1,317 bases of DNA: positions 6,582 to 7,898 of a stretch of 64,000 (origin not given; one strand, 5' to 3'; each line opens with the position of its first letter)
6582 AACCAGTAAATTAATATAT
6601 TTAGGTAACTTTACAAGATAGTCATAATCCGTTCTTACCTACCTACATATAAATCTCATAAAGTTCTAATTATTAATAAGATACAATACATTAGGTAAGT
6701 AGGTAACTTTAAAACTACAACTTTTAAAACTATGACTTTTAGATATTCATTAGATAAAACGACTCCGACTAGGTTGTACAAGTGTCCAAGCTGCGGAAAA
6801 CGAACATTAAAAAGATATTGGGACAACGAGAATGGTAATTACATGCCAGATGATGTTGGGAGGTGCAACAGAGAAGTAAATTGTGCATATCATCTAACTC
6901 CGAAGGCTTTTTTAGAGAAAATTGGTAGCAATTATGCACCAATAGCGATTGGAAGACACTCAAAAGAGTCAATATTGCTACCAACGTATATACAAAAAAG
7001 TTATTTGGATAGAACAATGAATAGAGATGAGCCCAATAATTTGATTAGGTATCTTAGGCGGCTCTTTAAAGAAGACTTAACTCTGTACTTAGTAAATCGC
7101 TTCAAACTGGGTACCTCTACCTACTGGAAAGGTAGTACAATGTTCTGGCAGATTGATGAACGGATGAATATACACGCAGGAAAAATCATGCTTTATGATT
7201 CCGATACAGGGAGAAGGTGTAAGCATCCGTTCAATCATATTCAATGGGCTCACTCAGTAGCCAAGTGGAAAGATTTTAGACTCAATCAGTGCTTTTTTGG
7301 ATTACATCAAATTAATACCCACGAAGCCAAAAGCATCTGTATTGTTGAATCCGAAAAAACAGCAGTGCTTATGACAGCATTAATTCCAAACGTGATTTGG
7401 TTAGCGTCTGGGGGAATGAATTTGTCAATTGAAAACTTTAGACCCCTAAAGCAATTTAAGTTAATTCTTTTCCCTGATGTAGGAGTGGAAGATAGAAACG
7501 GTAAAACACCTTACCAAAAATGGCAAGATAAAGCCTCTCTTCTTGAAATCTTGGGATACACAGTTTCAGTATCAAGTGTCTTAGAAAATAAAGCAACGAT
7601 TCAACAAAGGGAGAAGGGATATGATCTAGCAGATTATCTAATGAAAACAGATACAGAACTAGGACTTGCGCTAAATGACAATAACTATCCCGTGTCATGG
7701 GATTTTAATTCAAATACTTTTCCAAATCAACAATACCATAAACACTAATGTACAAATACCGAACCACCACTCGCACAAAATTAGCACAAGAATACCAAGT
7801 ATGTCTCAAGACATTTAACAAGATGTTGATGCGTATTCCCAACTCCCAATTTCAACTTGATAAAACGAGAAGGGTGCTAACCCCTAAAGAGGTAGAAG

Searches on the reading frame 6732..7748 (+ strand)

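Call 62: search_protein_families(library=ncbifam, proteins=[window:6732-7748:+], max_evalue=0.0001)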
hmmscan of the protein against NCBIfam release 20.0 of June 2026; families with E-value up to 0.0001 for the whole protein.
window:6732-7748:+ (338 aa): 1 family
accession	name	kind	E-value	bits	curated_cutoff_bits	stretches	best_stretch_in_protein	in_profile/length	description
NF040506.1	PG0870_Nterm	domain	2.9e-18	65.7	50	1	5-58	1-55/56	PG0870-related protein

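Call 78: search_protein_families(library=pfam, proteins=[window:6732-7748:+], max_evalue=0.001)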
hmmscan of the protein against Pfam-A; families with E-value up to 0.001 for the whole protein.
window:6732-7748:+ (338 aa): 2 families
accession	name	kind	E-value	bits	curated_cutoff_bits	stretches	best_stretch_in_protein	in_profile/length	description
PF19898.4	DUF6371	-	3.9e-54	183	27.7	1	102-250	1-150/150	Domain of unknown function (DUF6371)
PF21957.2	Zn_ribbon_16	-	6.3e-22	77.7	27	1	3-62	1-61/65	Zinc beta-ribbon finger, putative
